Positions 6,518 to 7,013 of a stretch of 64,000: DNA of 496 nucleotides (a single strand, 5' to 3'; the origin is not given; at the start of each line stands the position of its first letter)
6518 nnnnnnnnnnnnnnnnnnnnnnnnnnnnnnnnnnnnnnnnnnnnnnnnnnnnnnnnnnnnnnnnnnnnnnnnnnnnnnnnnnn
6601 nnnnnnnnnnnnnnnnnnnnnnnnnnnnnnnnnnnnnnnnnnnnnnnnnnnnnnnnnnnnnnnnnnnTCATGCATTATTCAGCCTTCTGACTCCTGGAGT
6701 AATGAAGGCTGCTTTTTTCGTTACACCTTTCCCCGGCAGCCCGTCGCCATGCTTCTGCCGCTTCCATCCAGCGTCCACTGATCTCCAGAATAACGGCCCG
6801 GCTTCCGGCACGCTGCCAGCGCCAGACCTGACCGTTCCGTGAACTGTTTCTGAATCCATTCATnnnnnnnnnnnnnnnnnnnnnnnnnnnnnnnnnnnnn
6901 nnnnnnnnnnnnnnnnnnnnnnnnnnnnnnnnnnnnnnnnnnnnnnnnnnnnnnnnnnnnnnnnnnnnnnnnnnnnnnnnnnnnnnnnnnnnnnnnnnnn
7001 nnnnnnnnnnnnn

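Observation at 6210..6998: Unannotated region between srnB and finO: AT-rich spacer, small SD-preceded ORF and a plus-strand terminator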

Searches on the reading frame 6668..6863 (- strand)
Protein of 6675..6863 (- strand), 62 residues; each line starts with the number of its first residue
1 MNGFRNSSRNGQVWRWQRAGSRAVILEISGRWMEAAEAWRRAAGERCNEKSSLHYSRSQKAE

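Call 18: search_protein_families(library=ncbifam, proteins=[window:6675-6863:-, window:6668-6859:-], max_evalue=1)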
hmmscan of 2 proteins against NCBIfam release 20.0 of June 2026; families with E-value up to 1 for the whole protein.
window:6675-6863:- (62 aa): 2 families
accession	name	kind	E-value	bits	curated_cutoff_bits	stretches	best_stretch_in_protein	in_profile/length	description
NF033650.1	ANR_neg_reg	subfamily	0.0063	16.3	32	1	17-49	3-35/54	ANR family transcriptional regulator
NF038082.1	phiSA1p31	domain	0.4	11.2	30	0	9-22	14-27/60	phiSA1p31-related protein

window:6668-6859:- (63 aa): 1 family
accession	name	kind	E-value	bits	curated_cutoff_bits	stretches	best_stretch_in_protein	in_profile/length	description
NF050031.1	triculamin_pre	equivalog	0.12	12.3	65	1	33-52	3-20/50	triculamin-like lasso peptide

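Call 19: search_protein_families(library=pfam, proteins=[window:6675-6863:-, window:6668-6859:-], max_evalue=1)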
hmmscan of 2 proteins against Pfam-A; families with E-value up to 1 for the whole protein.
window:6675-6863:- (62 aa): 0 families

window:6668-6859:- (63 aa): 0 families

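Call 73: list_cluster_members(proteins=[window:6678-6863:-, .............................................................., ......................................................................])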
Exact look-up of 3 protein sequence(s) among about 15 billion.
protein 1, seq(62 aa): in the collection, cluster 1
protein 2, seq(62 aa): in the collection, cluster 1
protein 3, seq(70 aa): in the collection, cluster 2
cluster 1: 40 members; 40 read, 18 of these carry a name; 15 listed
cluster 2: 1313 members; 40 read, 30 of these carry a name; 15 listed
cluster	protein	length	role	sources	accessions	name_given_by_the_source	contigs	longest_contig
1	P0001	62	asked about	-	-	hypothetical protein J0S27_15345 [Escherichia coli] | hypothetical protein | hypothetical protein n=2 Tax=Escherichia coli TaxID=562 RepID=UPI0001F9200A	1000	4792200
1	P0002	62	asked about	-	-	hypothetical protein HVL71_004405 [Escherichia coli] | hypothetical protein | ANR family transcriptional regulator n=2 Tax=Escherichia coli TaxID=562 ...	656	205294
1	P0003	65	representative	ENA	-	-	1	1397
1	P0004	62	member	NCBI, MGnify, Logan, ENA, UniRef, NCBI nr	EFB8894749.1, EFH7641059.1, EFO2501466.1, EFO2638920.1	TPA: hypothetical protein ACWR5E_004579 [Escherichia coli] | FL=1 | Uncharacterized protein n=1 Tax=Escherichia coli TaxID=562 RepID=A0A7U1E241_ECOLX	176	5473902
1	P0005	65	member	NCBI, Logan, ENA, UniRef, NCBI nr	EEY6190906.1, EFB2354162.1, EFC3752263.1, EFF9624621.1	hypothetical protein MZB74_25140 [Escherichia coli] | hypothetical protein n=1 Tax=Escherichia coli TaxID=562 RepID=UPI000BE62628 | hypothetical protein [Escherichia coli]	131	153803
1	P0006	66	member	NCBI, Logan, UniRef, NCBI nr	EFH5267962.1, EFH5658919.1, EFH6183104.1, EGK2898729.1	hypothetical protein GAJ23_22755 [Escherichia coli] | hypothetical protein n=1 Tax=Escherichia coli TaxID=562 RepID=UPI00107F901F | hypothetical protein [Escherichia coli]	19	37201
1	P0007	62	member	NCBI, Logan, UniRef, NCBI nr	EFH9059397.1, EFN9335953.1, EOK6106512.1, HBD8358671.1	TPA: hypothetical protein KK931_002636 [Escherichia coli] | hypothetical protein n=1 Tax=Escherichia coli TaxID=562 RepID=UPI0008548BB3 | hypothetical protein [Escherichia coli]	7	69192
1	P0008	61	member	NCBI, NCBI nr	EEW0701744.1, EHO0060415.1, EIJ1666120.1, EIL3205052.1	hypothetical protein LH901_004617, partial [Escherichia coli] | hypothetical protein [Escherichia coli]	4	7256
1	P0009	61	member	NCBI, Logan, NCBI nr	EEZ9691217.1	hypothetical protein DIN70_004245 [Escherichia coli] | hypothetical protein [Escherichia coli]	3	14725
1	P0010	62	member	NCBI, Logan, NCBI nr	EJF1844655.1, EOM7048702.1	hypothetical protein LUT51_003649 [Escherichia coli] | hypothetical protein [Escherichia coli]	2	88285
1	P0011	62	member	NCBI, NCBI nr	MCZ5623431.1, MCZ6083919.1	hypothetical protein O5175_00365 [Escherichia coli] | hypothetical protein [Escherichia coli]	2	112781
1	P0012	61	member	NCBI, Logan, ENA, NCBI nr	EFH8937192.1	hypothetical protein GFP38_18655 [Escherichia coli] | hypothetical protein [Escherichia coli]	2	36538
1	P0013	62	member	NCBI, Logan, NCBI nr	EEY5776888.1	hypothetical protein ERU31_21650 [Escherichia coli] | hypothetical protein [Escherichia coli]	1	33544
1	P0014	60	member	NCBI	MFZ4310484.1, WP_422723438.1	hypothetical protein, partial [Escherichia coli]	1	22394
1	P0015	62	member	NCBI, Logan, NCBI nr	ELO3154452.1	hypothetical protein QWS52_004735 [Escherichia coli] | hypothetical protein [Escherichia coli]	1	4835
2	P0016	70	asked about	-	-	ANR family transcriptional regulator [Escherichia coli] | ANR family transcriptional regulator n=21 Tax=Enterobacteriaceae TaxID=543 ... | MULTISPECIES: ANR family transcriptional regulator [Enterobacteriaceae]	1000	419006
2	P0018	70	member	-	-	ANR family transcriptional regulator [Escherichia coli] | ANR family transcriptional regulator n=1 Tax=Escherichia coli TaxID=562 ...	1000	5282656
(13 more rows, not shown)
